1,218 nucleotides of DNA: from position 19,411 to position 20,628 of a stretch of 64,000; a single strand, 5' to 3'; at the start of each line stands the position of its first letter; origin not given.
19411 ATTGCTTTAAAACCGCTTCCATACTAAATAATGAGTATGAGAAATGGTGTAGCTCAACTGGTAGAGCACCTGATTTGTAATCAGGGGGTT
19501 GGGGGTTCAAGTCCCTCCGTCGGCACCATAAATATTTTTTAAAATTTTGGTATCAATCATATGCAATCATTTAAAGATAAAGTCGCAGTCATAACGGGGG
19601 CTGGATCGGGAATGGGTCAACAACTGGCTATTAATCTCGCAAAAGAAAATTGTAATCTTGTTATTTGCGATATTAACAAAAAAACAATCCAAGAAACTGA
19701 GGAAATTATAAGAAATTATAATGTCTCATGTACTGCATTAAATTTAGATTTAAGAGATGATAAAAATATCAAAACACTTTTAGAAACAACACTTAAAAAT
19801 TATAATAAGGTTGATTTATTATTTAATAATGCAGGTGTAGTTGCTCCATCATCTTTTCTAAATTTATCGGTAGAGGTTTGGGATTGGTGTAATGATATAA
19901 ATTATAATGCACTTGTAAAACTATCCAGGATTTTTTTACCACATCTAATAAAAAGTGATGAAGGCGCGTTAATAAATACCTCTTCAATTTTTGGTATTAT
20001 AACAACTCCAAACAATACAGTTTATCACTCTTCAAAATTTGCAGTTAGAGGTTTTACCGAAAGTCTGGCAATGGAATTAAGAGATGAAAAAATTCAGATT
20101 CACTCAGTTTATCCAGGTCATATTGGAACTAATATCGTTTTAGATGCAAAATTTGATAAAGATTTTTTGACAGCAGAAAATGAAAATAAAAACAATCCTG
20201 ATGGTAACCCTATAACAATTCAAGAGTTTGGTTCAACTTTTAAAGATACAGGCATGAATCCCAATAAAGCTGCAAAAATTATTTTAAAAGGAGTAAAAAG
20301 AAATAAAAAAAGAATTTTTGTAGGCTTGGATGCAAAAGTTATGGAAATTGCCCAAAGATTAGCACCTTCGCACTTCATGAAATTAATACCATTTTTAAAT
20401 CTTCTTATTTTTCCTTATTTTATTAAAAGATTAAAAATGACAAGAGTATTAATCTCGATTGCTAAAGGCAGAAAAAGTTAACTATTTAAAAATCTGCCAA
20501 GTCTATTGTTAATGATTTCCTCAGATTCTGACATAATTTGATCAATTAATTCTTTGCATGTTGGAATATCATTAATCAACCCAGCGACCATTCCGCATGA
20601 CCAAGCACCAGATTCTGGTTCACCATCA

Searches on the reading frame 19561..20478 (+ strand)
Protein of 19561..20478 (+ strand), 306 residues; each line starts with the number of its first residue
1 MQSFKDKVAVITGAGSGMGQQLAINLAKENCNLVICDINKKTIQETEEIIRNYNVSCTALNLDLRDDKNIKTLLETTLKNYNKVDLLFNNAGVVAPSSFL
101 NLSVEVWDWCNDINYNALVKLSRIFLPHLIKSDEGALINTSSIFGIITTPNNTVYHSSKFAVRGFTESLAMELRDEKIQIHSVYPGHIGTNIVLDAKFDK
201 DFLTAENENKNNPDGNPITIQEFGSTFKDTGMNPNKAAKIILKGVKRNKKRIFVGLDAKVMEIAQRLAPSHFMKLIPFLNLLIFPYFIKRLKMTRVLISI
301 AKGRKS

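Call 14: find_related_loci(query=window:19561-20478:+, collection=genome_contigs, flank=10000)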
Query window:19561-20478:+ (306 aa) in genome_contigs; peptide patterns used: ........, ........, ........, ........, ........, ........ (x = any residue, [..] = any of these).
83 stretches matched a pattern; 18 encode a relative of the query (tblastn E <= 1e-3); 18 distinct loci.
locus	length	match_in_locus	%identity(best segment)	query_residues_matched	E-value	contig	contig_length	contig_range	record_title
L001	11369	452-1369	95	1-306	0e+0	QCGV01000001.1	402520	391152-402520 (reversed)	OCS116 cluster bacterium AG-390-A19 Ga0172086_101, whole genome shotgun sequence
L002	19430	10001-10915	68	1-305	3e-145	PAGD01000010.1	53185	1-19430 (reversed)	MAG: Rhodobiaceae bacterium isolate MED801 6762, whole genome shotgun sequence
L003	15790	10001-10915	67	1-305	5e-143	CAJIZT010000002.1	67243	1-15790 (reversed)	MAG: alpha proteobacterium MED-G09 isolate FRAM18_bin064 genome assembly, contig: FRAM17_bin064-2, whole genome shotgun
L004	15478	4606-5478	59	1-282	3e-119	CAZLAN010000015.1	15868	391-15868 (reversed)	MAG TPA_asm: uncultured Rhodobiaceae bacterium isolate SRP077602_co4_748 genome assembly, contig: NODE_6481_length_15868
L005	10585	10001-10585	90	1-195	7e-118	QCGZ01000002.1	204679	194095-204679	OCS116 cluster bacterium AG-390-I16 Ga0172087_102, whole genome shotgun sequence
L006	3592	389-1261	58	1-282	9e-120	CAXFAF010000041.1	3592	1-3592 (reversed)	MAG TPA_asm: uncultured bacterium isolate ERR599117_binner13_Refined_37 genome assembly, contig: ERZ841638.8897, whole g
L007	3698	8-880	58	1-282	5e-119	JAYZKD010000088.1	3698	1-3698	MAG: Pseudomonadota bacterium isolate XB_MAG275 DB_MAG275_0088, whole genome shotgun sequence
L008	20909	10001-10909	56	1-291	2e-112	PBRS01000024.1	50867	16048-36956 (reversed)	MAG: Rhodobiaceae bacterium isolate NP944 67013, whole genome shotgun sequence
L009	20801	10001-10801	40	1-279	7e-63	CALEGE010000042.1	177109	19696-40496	MAG TPA_asm: uncultured Spirochaetia bacterium isolate SRR1562008_bin.80_CONCOCT_v1.1_MAG genome assembly, contig: ERZ72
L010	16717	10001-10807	38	1-276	9e-62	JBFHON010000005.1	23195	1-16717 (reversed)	MAG: Oceanococcaceae bacterium isolate Mix_sand08.2021.06.G.1 k141_234949_length_23195_cov_10.9426, whole genome shotgun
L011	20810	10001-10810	37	1-276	2e-54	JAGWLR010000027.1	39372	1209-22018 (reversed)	MAG: Burkholderiales bacterium isolate REEB19 contig-150_1163, whole genome shotgun sequence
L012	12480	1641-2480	30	1-268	2e-29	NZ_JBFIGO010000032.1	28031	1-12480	MAG: Spongiibacter sp. isolate Mix_sand11.2021.09.Z.100 k141_1766772_length_28031_cov_13.2374, whole genome shotgun sequ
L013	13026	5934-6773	30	1-268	1e-29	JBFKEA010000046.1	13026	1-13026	MAG: Spongiibacter sp. isolate Mix_sand20.2022.06.G.73 k141_1889920_length_13026_cov_15.1017, whole genome shotgun seque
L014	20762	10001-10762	31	1-270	1e-34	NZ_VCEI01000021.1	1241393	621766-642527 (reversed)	Dyadobacter sediminis strain Z12 NODE_2, whole genome shotgun sequence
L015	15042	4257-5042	30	7-274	6e-24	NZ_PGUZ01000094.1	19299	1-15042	Bacillus sp. V3-13 contig_109, whole genome shotgun sequence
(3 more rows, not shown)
